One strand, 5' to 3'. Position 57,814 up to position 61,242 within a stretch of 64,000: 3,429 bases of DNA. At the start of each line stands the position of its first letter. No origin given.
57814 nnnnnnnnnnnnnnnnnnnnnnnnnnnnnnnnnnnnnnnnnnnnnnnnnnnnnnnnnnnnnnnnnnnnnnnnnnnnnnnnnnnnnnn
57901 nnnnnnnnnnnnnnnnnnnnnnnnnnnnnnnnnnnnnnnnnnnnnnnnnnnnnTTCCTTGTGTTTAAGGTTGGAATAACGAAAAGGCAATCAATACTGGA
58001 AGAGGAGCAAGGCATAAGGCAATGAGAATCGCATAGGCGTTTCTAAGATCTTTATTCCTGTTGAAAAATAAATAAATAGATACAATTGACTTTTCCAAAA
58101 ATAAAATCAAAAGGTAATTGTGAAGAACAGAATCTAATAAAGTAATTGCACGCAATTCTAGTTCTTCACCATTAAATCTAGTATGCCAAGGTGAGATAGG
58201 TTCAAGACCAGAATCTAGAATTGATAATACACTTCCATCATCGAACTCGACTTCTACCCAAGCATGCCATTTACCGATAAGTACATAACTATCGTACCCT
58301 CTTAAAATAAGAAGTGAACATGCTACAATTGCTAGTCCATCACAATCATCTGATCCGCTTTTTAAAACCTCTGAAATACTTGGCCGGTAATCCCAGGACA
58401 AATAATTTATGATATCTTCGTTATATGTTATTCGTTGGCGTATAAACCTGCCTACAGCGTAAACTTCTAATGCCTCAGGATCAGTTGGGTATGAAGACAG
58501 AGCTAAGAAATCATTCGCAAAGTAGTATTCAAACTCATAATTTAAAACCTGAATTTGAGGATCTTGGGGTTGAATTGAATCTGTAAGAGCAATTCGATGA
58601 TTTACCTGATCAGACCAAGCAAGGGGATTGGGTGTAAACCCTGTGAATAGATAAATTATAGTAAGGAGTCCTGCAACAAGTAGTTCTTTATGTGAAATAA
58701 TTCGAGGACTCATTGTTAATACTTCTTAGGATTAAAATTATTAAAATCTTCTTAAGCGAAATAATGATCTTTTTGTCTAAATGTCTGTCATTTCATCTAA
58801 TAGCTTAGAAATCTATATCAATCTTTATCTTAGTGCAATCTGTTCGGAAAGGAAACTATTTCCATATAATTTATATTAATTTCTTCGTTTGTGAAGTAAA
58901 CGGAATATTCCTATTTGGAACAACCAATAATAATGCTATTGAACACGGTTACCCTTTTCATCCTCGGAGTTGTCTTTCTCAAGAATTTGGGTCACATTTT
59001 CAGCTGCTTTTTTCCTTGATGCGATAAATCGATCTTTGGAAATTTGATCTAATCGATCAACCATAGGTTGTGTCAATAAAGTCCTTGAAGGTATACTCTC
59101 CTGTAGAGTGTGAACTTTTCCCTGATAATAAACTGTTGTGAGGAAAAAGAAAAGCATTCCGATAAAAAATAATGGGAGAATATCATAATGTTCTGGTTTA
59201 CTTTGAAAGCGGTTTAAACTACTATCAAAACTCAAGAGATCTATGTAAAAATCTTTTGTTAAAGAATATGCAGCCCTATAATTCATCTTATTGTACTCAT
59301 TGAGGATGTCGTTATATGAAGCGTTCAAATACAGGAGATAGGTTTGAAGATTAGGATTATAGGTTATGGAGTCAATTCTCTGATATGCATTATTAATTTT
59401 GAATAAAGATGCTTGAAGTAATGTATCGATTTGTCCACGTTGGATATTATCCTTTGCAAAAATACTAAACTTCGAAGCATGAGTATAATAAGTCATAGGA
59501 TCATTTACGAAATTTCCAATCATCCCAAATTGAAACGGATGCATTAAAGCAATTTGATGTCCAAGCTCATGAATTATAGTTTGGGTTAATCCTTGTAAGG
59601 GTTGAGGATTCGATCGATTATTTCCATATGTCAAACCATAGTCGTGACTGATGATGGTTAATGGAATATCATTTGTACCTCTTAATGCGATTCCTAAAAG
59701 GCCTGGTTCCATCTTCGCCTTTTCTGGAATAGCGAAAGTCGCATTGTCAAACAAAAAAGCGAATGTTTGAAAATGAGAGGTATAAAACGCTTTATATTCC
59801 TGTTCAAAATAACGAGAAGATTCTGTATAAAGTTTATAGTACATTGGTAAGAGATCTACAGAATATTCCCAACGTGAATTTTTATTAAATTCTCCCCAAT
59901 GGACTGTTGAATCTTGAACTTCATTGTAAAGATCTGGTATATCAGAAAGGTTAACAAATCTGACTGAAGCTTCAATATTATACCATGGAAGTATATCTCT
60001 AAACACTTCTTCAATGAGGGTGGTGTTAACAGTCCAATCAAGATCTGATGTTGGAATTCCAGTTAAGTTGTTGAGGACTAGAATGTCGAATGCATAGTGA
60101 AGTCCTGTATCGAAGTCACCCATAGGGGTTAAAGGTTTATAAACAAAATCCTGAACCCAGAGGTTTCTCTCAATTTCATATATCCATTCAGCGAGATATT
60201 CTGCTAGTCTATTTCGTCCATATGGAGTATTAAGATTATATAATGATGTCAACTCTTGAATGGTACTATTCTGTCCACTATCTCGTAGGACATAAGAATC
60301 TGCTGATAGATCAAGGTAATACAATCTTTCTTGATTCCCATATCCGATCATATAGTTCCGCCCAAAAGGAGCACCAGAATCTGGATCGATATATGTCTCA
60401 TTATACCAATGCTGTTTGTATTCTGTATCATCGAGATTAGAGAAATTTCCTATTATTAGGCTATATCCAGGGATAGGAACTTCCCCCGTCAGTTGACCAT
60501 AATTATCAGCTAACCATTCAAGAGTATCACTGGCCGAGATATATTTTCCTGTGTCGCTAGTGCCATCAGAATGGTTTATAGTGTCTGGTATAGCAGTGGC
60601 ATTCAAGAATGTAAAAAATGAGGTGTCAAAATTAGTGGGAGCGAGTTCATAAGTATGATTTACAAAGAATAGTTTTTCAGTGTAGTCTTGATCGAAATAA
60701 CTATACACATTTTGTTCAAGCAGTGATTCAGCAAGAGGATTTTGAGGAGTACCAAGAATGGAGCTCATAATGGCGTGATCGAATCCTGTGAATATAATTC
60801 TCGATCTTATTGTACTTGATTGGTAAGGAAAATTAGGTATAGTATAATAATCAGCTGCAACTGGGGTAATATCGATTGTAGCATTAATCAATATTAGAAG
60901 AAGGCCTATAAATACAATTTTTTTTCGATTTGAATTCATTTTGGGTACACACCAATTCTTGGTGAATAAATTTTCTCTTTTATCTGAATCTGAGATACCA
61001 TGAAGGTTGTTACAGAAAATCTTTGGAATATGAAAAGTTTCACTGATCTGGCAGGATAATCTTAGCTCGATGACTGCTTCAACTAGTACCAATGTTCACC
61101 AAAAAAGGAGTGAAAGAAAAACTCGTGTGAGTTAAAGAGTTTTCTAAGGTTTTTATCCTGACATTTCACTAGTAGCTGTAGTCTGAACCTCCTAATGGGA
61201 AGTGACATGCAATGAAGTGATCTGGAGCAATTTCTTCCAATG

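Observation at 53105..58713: Candidate undescribed membrane module: ChlD-like AAA+/vWA with TM linker, arrestin-fold protein, small TM proteins, and a facing transglutaminase-like protease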

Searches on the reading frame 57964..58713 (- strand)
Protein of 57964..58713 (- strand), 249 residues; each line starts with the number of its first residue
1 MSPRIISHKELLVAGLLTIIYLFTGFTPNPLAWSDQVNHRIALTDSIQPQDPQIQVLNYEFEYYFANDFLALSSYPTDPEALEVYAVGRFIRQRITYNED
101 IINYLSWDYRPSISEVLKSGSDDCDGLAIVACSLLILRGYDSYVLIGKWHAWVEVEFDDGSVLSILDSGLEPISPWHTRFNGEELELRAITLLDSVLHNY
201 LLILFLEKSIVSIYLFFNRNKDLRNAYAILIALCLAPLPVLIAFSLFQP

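Call 4: search_protein_families(library=pfam, proteins=[window:57964-58713:-], max_evalue=0.1)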
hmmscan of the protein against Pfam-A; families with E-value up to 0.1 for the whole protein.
window:57964-58713:- (249 aa): 2 families
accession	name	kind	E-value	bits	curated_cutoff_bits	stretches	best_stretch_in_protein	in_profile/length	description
PF01841.26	Transglut_core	-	0.0029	18.3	23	1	79-160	14-101/108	Transglutaminase-like superfamily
PF24656.1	CEPT76_peptidase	-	0.04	14.5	27.8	1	112-150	5-43/121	CEP76 peptidase-like domain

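Call 5: search_protein_families(library=ncbifam, proteins=[window:57964-58713:-], max_evalue=0.1)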
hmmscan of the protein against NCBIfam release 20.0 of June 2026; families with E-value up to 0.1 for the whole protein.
window:57964-58713:- (249 aa): 1 family
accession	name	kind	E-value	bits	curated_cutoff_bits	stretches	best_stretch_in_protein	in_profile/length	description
NF045674.1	CystProtLapG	equivalog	0.0013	18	320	1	80-130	63-113/221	cysteine protease LapG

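Call 53: search_protein_families(library=padloc, proteins=[window:57964-58713:-], max_evalue=0.01)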
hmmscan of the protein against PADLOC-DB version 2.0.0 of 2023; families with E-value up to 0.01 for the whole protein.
window:57964-58713:- (249 aa): 0 families

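Call 68: search_solved_structures(query=A6, max_evalue=10, show_alignments=2)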
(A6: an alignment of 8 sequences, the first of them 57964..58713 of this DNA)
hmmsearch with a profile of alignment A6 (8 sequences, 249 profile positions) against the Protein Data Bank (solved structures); distinct sequences matched with E-value up to 10: 10.
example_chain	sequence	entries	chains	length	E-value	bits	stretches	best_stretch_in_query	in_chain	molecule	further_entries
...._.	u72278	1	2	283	0.0065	19.4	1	163-233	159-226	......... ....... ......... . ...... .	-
8uf6_A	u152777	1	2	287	0.0077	19.2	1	163-233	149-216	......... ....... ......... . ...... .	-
8ue2_A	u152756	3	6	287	0.0077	19.2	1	163-233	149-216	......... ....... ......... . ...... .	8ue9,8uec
8th8_H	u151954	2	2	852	0.0084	19.1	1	115-148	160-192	Coiled-coil lobo-like protein, putative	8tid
6cq6_A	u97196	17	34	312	0.01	18.8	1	163-233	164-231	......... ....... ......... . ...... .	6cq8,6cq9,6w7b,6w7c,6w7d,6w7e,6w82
6v36_A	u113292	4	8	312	0.01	18.8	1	163-233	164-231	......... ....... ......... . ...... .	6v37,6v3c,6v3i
8de7_B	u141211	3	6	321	0.04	16.9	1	163-233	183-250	Potassium channel, subfamily K, member 2a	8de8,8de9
9dbr_A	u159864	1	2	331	0.055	16.4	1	163-233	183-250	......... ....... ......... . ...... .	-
4u65_E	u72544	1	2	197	0.13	15.2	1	74-129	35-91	Putative cystine protease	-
7r2k_Y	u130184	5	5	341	1.1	12.2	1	139-219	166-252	Cas8 | Cas8a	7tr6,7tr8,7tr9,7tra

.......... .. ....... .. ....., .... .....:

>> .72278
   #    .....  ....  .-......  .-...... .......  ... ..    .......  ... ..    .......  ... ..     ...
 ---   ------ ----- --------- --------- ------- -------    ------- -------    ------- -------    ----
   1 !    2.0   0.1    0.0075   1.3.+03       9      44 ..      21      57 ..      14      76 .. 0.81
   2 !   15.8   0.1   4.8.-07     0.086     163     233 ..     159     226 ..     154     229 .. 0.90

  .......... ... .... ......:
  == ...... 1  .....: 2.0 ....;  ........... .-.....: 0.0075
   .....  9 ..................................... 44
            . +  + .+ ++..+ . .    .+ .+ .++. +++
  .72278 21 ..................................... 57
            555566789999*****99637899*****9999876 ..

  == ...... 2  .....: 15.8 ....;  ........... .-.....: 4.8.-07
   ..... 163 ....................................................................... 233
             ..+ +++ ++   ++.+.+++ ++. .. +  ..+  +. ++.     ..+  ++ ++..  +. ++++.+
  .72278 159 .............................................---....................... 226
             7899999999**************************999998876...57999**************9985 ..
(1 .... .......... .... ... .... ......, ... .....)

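Call 69: search_protein_families(library=pfam, alignment_id=A6, max_evalue=0.1)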
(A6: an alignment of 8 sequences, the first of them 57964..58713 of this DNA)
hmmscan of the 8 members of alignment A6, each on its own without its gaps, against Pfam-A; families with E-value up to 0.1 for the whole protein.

A. member 1, window:57964-58713:- (249 aa): 2 families
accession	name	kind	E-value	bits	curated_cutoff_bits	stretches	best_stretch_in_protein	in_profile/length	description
PF01841.26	Transglut_core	-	0.0029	18.3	23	1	79-160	14-101/108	Transglutaminase-like superfamily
PF24656.1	CEPT76_peptidase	-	0.04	14.5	27.8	1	112-150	5-43/121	CEP76 peptidase-like domain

B. families by the number of members that match (of 8 scanned): 3 families
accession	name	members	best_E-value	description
PF01841.26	Transglut_core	3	0.0029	Transglutaminase-like superfamily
PF24656.1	CEPT76_peptidase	3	0.0038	CEP76 peptidase-like domain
PF13471.12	Transglut_core3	1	0.092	Transglutaminase-like superfamily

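Call 79: predict_structure(protein=window:57964-58713:-)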
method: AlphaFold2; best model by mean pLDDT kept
length: 249 residues; sequences in the alignment: 1
mean_pLDDT: 34.4   pTM: 0.21
mean pLDDT of the five models: 34.4, 34.0, 32.2, 32.3, 27.4
residues with pLDDT >= 90: 0; 70-90: 0; 50-70: 3; < 50: 246
segments of 3 or more residues with pLDDT < 50: 1-158, 160-220, 223-249
pLDDT, mean of each block of 10 residues (from residue 1): 39 43 34 31 29 28 29 35 33 29 28 30 33 31 23 37 36 31 37 39 41 39 46 41 38
secondary structure, 60 per line:
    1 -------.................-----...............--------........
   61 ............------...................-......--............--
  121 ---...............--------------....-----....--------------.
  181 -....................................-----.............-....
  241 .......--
elements in order: H8-24 H30-44 H53-72 H79-97 H99-104 H107-118 H124-138 E153-156 E162-165 H182-217 H223-235 H237-247

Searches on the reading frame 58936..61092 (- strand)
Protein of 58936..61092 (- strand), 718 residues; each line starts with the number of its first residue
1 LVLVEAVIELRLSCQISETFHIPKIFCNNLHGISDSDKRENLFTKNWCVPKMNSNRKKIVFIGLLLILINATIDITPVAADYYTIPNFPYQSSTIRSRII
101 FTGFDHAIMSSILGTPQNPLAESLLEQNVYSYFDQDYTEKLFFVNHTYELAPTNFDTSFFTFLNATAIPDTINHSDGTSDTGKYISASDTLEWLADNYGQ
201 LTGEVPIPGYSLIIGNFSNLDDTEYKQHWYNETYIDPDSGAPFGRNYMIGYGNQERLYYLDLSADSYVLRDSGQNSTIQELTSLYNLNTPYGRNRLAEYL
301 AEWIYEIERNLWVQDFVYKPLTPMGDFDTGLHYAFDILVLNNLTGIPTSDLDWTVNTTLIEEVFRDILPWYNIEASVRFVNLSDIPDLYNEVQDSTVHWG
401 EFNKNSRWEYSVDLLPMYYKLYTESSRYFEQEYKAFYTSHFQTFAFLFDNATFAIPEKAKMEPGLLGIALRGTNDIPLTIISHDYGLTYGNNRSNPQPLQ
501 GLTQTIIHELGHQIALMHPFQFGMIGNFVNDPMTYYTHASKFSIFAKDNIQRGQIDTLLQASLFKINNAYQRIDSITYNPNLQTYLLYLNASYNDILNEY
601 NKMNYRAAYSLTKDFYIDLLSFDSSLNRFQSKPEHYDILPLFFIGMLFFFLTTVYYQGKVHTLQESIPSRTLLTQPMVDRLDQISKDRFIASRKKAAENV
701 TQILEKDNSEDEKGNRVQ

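Call 4: search_protein_families(library=pfam, proteins=[window:58936-61092:-], max_evalue=0.1)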
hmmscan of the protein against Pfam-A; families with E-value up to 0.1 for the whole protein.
window:58936-61092:- (718 aa): 0 families

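Call 5: search_protein_families(library=ncbifam, proteins=[window:58936-61092:-], max_evalue=0.1)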
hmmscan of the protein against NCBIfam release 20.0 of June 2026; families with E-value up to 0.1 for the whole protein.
window:58936-61092:- (718 aa): 0 families

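Call 53: search_protein_families(library=padloc, proteins=[window:58936-61092:-], max_evalue=0.01)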
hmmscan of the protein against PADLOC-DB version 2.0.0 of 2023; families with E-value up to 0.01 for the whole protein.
window:58936-61092:- (718 aa): 0 families

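Call 70: search_protein_families(library=pfam, alignment_id=A7, max_evalue=0.1)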
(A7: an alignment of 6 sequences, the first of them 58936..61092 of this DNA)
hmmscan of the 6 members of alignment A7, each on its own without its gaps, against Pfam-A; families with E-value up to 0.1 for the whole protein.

A. member 1, window:58936-61092:- (718 aa): 0 families

B. families by the number of members that match (of 6 scanned): 7 families
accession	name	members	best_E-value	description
PF13582.12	Reprolysin_3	4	0.046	Metallo-peptidase family M12B Reprolysin-like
PF05572.19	Peptidase_M43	3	0.024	Pregnancy-associated plasma protein-A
PF13583.11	Reprolysin_4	2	0.0088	Metallo-peptidase family M12B Reprolysin-like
PF00413.30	Peptidase_M10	2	0.02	Matrixin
PF24849.1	DUF7724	1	0.019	Domain of unknown function (DUF7724)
PF16313.11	DUF4953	1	0.02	Met-zincin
PF13688.12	Reprolysin_5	1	0.05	Metallo-peptidase family M12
